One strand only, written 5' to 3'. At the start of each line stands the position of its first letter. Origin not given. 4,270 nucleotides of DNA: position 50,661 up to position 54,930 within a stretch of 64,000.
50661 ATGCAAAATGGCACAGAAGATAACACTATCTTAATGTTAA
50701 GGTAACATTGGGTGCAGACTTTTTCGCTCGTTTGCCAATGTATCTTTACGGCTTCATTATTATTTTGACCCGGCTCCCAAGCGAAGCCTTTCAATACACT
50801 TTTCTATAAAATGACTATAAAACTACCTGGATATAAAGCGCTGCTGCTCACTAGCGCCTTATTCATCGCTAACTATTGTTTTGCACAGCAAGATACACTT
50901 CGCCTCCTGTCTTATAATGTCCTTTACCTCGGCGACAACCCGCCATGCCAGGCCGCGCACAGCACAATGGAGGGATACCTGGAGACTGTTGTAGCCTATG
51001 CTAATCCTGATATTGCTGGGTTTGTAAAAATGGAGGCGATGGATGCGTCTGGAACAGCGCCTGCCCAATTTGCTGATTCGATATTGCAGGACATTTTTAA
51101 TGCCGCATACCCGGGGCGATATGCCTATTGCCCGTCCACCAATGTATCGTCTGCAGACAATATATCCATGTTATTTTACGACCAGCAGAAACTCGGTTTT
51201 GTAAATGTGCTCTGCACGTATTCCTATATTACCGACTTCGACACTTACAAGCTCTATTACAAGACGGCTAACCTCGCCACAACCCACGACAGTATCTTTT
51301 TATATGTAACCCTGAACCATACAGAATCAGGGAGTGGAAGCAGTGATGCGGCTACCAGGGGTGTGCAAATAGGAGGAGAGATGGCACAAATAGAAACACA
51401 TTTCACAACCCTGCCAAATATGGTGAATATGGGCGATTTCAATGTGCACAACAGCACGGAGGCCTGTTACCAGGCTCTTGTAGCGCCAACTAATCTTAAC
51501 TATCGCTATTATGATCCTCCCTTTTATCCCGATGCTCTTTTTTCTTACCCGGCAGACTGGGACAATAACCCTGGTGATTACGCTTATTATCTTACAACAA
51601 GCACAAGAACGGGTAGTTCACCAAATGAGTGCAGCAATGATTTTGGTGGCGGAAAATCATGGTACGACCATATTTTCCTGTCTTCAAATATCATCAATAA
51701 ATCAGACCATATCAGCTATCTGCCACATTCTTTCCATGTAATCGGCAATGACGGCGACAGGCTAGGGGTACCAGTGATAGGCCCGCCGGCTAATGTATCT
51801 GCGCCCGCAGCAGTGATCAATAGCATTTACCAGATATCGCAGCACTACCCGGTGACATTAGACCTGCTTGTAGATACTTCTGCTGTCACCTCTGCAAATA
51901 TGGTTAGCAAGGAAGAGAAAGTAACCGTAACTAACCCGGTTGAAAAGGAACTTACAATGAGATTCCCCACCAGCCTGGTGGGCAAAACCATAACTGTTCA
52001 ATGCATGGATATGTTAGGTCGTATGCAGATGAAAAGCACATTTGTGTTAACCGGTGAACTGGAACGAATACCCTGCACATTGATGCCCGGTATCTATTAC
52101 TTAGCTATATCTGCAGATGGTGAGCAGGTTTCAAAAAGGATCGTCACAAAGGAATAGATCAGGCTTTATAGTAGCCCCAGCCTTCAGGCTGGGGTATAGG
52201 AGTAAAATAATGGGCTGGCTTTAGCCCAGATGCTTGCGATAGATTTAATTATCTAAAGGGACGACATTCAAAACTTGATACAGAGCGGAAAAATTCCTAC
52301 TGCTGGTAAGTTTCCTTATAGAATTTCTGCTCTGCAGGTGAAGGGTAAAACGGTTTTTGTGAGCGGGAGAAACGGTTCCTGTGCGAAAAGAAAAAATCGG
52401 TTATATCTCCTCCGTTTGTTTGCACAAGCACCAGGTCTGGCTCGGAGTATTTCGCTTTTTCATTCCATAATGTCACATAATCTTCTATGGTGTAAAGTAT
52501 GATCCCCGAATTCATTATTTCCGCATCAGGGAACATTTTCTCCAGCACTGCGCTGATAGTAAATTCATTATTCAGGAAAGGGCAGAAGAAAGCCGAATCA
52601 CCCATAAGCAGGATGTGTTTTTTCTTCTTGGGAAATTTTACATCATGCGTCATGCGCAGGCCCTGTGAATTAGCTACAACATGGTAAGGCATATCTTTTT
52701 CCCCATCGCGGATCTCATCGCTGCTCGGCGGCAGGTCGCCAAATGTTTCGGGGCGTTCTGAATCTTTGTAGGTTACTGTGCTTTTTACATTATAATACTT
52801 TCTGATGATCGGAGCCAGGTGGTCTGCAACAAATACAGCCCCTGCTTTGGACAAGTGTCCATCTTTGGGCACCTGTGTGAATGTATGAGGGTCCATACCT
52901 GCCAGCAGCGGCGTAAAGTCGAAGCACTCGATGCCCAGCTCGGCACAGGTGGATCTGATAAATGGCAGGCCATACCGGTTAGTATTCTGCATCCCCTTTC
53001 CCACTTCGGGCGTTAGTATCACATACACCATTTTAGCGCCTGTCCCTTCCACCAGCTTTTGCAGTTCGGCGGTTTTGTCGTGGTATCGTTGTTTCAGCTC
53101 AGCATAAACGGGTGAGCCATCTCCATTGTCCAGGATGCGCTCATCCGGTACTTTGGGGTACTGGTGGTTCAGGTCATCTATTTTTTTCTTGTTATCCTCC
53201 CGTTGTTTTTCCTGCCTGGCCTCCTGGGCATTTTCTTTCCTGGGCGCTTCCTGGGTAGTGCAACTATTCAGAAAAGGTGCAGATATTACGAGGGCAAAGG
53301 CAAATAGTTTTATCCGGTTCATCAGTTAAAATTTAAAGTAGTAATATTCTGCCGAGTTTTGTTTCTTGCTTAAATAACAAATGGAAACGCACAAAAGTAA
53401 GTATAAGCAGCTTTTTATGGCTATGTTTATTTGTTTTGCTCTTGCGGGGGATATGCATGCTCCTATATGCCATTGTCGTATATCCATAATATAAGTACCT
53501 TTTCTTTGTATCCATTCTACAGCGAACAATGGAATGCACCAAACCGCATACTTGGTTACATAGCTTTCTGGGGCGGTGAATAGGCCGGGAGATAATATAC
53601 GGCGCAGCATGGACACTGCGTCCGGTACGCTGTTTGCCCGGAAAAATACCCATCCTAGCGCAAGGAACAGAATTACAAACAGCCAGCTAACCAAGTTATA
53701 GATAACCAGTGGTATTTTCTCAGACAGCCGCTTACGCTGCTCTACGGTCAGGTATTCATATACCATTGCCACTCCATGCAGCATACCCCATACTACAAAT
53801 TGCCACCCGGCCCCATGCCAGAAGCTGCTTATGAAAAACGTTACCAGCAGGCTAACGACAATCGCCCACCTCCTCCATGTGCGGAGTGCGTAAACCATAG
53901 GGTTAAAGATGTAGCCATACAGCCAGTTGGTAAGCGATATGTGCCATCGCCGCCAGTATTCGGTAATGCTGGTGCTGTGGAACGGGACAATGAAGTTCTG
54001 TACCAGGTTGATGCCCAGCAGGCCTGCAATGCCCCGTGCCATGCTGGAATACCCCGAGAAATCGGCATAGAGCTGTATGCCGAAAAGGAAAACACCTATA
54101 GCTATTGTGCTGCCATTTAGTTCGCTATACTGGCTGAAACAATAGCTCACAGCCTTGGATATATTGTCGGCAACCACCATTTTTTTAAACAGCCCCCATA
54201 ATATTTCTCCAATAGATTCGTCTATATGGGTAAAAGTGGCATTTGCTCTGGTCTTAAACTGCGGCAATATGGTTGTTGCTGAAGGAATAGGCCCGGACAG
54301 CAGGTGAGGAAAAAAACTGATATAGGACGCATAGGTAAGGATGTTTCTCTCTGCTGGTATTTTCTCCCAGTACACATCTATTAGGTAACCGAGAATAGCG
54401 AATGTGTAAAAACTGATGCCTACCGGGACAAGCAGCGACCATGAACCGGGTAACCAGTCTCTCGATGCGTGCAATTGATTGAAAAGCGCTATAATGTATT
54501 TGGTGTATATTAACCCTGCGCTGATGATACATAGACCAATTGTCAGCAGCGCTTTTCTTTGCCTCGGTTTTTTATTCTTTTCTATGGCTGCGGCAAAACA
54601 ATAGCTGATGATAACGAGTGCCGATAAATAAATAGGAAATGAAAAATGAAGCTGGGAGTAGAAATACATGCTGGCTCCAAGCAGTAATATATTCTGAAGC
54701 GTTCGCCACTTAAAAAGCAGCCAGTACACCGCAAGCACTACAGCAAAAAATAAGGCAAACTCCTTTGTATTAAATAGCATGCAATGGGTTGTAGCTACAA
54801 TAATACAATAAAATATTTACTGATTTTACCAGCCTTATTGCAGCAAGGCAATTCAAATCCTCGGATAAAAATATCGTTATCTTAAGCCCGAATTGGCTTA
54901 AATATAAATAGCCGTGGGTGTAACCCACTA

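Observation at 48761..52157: Putative phosphate-starvation regulon for extracellular nucleic-acid scavenging, marked by 11-bp-periodic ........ boxes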

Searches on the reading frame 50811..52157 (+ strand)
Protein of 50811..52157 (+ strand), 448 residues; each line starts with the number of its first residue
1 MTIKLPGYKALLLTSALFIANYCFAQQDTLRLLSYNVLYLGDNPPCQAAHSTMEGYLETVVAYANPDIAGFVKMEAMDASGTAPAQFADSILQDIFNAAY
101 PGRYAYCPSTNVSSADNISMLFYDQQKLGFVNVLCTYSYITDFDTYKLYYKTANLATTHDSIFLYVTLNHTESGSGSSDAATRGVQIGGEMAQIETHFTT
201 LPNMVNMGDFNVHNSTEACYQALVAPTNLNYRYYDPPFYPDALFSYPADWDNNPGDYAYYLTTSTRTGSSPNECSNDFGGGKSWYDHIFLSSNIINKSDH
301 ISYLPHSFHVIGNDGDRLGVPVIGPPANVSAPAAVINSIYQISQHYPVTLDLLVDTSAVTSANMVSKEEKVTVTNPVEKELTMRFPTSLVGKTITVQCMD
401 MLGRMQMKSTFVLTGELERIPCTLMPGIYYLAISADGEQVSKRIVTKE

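Call 3: search_protein_families(library=pfam, proteins=[window:50811-52157:+])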
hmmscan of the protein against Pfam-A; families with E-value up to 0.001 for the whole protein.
window:50811-52157:+ (448 aa): 1 family
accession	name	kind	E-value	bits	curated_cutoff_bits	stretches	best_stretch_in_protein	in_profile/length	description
PF18962.6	Por_Secre_tail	-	0.00074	20.2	27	0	375-445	4-74/75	Secretion system C-terminal sorting domain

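Call 14: search_solved_structures(query=window:50811-52157:+, max_evalue=1)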
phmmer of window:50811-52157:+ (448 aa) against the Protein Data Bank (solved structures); distinct sequences matched with E-value up to 1: 2.
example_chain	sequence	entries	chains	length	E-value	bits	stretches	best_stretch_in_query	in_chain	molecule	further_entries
7ax7_A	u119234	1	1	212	0.78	11.7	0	182-305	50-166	Endo-1,4-beta-xylanase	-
8vur_H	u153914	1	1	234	0.88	11.6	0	248-286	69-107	003-102 Heavy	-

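Call 16: search_protein_families(library=ncbifam, proteins=[window:50811-52157:+], max_evalue=0.1)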
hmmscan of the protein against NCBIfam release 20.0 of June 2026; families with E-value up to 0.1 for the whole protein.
window:50811-52157:+ (448 aa): 2 families
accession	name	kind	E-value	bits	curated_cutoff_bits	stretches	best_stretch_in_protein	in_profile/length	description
TIGR04183.1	Por_Secre_tail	domain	7.2e-05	22.7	23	1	375-445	4-70/72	T9SS type A sorting domain-containing protein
NF038113.1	T9SSA_dep_M36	equivalog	0.027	12.6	885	1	354-446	778-868/869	T9SS-dependent M36 family metallopeptidase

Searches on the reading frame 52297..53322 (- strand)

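Call 3: search_protein_families(library=pfam, proteins=[window:52297-53322:-])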
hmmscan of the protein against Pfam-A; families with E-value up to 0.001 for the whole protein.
window:52297-53322:- (341 aa): 0 families

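Call 16: search_protein_families(library=ncbifam, proteins=[window:52297-53322:-], max_evalue=0.1)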
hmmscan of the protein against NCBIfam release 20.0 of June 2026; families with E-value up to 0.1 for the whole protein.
window:52297-53322:- (341 aa): 1 family
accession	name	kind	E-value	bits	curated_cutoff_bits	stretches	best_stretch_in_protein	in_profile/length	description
NF047474.1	GDSL_LA_2486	hypoth_equivalog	0.00085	18.6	300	1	200-264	52-116/326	LA_2486 family SGNH/GDSL-type esterase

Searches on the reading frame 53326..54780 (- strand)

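Call 3: search_protein_families(library=pfam, proteins=[window:53326-54780:-])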
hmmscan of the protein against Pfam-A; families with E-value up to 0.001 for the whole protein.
window:53326-54780:- (484 aa): 1 family
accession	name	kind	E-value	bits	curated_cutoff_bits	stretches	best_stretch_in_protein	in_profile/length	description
PF03062.24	MBOAT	-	3.5e-19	69.7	27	1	146-372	80-324/337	MBOAT, membrane-bound O-acyltransferase family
